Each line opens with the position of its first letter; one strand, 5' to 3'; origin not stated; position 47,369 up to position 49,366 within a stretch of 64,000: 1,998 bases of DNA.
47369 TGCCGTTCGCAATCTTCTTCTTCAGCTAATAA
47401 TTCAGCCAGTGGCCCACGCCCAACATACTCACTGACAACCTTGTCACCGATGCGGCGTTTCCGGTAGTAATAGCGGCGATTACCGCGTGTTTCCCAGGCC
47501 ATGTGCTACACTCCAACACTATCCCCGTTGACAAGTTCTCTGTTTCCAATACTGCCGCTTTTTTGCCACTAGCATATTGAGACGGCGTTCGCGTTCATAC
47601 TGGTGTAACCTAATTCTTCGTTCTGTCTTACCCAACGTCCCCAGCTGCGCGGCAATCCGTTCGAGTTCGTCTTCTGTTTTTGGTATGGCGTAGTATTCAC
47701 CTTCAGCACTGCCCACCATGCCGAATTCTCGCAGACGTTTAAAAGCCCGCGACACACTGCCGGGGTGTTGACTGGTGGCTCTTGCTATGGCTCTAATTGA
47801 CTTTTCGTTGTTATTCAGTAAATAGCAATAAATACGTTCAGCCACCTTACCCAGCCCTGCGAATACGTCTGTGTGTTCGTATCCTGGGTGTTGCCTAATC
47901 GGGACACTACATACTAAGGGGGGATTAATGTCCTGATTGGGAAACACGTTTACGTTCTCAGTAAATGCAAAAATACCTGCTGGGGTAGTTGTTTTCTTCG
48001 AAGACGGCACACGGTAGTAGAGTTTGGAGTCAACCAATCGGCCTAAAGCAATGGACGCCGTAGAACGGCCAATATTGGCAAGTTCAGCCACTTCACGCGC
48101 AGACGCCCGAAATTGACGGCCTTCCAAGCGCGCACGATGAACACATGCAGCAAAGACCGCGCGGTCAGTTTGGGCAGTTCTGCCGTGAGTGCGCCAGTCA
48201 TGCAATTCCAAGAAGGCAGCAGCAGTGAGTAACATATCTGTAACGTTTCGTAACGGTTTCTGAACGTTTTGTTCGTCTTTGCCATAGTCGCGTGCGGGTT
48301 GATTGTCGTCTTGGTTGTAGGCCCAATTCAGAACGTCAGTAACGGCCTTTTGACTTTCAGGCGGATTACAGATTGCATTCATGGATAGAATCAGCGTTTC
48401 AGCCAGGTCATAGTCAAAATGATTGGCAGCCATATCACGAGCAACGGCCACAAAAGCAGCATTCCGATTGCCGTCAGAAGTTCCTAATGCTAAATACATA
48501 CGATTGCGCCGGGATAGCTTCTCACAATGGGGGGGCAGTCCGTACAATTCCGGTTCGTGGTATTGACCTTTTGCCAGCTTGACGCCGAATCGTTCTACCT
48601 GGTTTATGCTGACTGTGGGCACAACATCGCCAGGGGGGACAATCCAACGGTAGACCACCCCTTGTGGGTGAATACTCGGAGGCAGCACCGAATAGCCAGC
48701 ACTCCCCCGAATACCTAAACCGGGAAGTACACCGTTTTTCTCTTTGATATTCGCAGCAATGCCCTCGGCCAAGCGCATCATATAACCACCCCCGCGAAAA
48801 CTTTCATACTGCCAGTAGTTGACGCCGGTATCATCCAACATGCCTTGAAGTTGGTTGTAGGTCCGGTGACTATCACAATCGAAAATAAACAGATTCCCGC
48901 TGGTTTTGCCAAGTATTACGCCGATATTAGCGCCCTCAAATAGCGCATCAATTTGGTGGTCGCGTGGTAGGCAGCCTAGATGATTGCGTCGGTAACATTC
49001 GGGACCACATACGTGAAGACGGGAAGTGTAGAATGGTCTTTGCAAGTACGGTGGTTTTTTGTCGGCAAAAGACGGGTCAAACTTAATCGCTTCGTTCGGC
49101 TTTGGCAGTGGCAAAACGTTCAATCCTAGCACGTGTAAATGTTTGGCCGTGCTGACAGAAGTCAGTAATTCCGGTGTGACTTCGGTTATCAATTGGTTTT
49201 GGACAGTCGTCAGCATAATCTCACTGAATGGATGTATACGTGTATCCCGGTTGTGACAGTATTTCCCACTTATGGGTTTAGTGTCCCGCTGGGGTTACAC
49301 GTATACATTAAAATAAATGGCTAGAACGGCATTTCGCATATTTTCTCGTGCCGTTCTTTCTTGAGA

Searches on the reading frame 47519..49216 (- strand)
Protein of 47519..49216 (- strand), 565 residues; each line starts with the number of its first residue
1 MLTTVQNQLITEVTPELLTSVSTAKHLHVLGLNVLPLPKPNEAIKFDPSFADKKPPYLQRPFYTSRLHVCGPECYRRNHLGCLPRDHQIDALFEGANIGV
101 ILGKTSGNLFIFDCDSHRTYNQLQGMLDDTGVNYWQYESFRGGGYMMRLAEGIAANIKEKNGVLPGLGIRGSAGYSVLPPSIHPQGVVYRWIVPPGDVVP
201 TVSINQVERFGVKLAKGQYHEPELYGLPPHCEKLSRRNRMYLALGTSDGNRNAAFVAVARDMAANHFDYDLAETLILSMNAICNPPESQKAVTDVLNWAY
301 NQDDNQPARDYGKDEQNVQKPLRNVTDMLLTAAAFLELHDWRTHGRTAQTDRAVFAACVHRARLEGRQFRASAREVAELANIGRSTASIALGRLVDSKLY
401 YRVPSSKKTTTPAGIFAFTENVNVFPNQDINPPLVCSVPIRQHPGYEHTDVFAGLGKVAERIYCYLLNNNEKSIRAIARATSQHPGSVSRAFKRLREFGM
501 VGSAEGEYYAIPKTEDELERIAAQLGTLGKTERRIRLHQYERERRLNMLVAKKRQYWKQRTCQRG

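Call 10: search_protein_families(library=pfam, proteins=[window:47519-49216:-])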
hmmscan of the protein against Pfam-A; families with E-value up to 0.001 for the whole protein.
window:47519-49216:- (565 aa): 4 families
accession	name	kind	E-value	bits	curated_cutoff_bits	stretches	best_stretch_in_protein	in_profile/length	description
PF09250.16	Prim-Pol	-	1.7e-10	42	22.8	1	63-195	23-149/158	Bifunctional DNA primase/polymerase, N-terminal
PF01978.25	TrmB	-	1.7e-07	31.4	25.6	0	454-509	5-60/68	Sugar-specific transcriptional regulator TrmB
PF12802.13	MarR_2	-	3.6e-06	27.5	27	0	466-501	14-50/61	MarR family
PF13412.12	HTH_24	-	0.00013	21.9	21.9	0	461-497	7-43/48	Winged helix-turn-helix DNA-binding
